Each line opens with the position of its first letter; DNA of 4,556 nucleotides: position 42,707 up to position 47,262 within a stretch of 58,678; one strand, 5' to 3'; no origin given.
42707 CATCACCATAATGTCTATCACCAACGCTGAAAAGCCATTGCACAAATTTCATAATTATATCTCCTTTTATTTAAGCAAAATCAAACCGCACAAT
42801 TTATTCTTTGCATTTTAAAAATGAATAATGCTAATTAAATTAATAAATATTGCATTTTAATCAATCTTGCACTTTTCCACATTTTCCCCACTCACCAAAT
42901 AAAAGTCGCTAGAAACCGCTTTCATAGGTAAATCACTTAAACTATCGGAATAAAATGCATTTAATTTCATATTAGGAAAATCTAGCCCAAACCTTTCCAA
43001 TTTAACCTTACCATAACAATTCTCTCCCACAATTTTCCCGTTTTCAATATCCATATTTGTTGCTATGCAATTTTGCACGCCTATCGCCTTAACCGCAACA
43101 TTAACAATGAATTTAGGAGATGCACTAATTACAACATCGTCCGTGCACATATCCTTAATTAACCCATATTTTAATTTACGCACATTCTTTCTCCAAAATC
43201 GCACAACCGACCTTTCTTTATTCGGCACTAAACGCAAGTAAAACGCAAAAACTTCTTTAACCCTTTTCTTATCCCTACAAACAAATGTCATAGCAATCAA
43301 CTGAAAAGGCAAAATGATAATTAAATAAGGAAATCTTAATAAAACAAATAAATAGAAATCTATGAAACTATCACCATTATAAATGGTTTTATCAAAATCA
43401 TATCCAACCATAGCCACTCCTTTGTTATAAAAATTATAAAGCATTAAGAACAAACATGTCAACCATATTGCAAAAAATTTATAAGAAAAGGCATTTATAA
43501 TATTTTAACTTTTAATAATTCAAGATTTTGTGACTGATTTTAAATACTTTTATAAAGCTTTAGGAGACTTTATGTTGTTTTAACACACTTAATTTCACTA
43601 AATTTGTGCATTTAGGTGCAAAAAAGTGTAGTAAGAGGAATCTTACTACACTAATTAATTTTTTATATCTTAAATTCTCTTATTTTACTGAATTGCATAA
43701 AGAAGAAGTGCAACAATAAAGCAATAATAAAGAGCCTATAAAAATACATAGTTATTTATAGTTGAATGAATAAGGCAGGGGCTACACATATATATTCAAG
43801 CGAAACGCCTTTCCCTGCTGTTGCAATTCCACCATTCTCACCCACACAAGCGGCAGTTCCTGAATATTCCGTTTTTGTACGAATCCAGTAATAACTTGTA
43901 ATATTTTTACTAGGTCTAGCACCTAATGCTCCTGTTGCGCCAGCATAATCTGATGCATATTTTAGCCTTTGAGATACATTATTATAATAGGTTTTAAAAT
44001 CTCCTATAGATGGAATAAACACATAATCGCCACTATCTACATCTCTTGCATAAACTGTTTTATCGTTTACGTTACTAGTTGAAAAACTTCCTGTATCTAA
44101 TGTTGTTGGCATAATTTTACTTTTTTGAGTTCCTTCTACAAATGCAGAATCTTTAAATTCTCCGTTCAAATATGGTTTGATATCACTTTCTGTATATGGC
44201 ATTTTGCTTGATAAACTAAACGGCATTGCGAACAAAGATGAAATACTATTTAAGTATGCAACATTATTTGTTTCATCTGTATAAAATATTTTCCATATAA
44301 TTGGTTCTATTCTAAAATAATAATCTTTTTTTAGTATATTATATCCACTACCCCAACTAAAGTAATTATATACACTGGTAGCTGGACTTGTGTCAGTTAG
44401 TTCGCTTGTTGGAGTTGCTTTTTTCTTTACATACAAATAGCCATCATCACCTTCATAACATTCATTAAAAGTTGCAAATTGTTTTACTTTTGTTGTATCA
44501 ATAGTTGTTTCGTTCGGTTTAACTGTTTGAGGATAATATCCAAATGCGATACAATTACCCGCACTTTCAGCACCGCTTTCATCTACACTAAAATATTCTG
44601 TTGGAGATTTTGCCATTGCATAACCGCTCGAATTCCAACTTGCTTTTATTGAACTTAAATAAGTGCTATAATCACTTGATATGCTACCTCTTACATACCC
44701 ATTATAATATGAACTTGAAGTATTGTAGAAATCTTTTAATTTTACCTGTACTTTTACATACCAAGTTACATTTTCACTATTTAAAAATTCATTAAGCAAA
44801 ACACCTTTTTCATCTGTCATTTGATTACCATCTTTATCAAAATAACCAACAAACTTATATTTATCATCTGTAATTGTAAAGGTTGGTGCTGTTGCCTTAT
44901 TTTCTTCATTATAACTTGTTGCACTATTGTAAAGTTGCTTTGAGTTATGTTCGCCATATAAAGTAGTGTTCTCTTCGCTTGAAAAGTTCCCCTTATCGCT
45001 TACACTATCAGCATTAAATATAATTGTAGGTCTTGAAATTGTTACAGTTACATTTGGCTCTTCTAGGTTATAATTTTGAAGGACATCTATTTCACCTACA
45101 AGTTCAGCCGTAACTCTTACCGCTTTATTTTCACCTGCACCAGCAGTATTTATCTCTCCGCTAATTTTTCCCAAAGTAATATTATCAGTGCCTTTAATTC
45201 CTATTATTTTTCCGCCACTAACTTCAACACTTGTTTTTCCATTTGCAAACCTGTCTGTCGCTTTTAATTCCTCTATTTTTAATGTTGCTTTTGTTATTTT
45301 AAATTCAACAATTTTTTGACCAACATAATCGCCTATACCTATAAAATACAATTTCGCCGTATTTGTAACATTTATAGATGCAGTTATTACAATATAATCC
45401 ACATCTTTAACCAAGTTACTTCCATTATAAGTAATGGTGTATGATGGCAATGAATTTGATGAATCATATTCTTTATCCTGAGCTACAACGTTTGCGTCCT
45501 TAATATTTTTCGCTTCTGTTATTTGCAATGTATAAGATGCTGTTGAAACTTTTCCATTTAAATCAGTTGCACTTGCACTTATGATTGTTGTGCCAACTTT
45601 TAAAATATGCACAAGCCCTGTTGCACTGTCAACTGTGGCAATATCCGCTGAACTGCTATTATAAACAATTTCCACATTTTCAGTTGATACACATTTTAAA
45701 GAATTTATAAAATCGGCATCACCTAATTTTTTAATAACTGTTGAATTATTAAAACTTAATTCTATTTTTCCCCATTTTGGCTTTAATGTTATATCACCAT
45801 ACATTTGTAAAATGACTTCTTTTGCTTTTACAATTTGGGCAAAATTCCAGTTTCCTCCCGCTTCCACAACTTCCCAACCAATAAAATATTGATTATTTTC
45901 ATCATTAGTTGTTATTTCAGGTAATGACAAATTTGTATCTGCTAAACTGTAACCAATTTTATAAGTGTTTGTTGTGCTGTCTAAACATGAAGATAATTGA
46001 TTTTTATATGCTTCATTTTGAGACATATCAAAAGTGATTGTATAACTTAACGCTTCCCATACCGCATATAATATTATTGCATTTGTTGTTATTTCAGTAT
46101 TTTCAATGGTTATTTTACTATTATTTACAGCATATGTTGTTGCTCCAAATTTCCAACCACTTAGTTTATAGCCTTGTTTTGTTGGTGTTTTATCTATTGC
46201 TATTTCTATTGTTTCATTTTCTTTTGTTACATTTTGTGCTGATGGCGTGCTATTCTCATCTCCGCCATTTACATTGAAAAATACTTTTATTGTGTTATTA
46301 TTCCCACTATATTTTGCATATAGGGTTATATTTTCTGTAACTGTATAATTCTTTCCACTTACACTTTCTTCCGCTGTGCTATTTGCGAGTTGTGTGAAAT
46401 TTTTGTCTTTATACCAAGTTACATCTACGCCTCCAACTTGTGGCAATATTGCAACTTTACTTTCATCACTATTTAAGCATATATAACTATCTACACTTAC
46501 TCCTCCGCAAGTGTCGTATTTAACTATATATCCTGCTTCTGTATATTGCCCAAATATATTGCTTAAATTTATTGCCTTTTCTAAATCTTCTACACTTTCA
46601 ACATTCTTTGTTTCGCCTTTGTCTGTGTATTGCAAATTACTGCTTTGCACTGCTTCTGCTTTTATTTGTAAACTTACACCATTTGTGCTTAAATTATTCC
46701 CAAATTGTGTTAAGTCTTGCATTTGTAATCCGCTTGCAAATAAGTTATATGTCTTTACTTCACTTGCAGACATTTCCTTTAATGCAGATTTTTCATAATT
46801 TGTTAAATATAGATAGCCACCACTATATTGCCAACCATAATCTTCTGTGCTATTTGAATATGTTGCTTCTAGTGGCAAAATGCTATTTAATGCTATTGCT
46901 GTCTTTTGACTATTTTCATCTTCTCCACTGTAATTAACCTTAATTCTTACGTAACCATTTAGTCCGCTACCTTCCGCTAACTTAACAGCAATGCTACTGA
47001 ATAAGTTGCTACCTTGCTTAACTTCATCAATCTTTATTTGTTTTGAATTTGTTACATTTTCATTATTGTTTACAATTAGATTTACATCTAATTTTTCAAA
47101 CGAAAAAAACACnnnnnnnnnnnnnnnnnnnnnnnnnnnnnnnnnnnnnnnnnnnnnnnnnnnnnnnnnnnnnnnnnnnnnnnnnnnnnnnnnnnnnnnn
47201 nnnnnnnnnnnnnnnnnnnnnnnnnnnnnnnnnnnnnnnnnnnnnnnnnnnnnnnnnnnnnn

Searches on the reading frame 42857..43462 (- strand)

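Call 20: search_protein_families(library=ncbifam, proteins=[window:42857-43462:-], max_evalue=0.01)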
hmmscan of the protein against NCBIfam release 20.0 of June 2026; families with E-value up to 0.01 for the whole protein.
window:42857-43462:- (201 aa): 5 families
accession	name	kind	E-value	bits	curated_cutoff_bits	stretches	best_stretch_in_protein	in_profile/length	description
TIGR01490.1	HAD-SF-IB-hyp1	subfamily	6.2e-17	62.5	98.3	1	21-182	4-188/202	HAD-IB family hydrolase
TIGR01488.1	HAD-SF-IB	subfamily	6.9e-10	39.1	45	1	21-180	4-173/177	HAD-IB family phosphatase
NF052360.1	HolPasePseu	equivalog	7.5e-08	32.3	280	1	110-182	108-189/218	histidinol-phosphatase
NF052359.1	HolPaseNeis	equivalog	0.0015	18.2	400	1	107-186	105-196/221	histidinol-phosphatase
TIGR02872.1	spore_ytvI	equivalog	0.0029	17.1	198.15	1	40-105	150-212/341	sporulation integral membrane protein YtvI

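Call 72: search_protein_families(library=pfam, proteins=[window:42857-43462:-], max_evalue=0.01)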
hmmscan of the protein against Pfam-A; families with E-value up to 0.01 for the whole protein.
window:42857-43462:- (201 aa): 1 family
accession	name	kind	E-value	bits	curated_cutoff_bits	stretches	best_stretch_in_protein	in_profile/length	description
PF12710.13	HAD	-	8.2e-14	52.9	27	1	20-180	2-187/189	haloacid dehalogenase-like hydrolase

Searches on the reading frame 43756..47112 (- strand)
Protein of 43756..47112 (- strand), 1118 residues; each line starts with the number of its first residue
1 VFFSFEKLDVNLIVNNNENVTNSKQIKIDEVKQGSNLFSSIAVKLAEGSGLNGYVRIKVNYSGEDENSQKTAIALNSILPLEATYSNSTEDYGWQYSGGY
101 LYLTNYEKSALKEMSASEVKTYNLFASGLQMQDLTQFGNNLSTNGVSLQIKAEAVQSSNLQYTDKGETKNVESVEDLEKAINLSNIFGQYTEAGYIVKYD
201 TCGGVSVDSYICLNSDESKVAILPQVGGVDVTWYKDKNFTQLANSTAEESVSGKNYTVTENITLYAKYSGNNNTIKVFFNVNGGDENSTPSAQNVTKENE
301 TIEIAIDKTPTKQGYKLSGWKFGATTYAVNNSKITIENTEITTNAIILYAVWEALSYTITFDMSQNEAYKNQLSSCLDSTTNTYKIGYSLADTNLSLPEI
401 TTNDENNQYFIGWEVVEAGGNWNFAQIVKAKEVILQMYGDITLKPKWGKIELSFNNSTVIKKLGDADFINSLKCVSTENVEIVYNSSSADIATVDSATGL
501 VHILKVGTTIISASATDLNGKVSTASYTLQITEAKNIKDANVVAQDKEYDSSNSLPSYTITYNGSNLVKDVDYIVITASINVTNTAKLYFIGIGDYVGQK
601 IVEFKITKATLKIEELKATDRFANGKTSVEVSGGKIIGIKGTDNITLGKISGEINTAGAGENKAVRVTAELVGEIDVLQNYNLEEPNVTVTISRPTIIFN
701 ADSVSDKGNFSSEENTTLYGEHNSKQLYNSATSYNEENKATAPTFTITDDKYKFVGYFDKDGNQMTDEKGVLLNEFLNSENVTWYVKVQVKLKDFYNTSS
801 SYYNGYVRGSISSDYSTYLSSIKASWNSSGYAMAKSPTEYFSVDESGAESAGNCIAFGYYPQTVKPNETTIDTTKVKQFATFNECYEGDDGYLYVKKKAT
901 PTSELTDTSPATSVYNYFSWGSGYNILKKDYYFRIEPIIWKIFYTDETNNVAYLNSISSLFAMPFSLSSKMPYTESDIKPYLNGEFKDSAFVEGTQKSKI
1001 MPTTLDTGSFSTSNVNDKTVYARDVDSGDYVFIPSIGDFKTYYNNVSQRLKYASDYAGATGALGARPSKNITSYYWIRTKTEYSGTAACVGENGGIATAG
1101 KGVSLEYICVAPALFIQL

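Call 22: search_protein_families(library=pfam, proteins=[window:43756-47112:-], max_evalue=0.1)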
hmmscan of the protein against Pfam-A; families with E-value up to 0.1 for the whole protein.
window:43756-47112:- (1118 aa): 2 families
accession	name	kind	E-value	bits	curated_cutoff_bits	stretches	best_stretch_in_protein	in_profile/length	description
PF09479.16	Flg_new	-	4.5e-06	27.1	27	2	277-350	3-64/65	Listeria-Bacteroides repeat domain (List_Bact_rpt)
PF02368.24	Big_2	-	0.00035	20.9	22.8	1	478-523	32-76/79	Bacterial Ig-like domain (group 2)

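Call 73: search_protein_representatives(protein=window:43756-47112:-)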
Query: 1118 residues. Proteins with E-value up to 0.001 (for the whole library): 1712; up to 1e-10: 343; up to 1e-30: 28. The best 150 are listed.
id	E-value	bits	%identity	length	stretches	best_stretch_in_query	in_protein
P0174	0.0e+00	2458.1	100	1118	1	1-1118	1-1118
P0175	3.5e-190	651.0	50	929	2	1-356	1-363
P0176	2.0e-61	224.7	37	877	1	16-641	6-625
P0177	1.3e-60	221.9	34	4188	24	249-367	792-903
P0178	3.7e-59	217.2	44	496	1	612-1060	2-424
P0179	3.3e-51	190.9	30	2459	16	251-364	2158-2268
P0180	8.1e-49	182.9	31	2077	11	191-365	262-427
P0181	4.0e-46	174.0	33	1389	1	7-611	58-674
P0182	1.6e-45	172.0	34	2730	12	523-613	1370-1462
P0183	7.2e-42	159.9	34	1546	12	258-362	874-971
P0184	2.7e-41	158.1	35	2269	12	439-546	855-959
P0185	9.4e-41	156.2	33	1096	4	853-1116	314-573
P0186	1.0e-40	156.1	35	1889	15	244-324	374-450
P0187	4.8e-40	153.9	35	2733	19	452-532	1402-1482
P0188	1.1e-38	149.3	32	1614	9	224-367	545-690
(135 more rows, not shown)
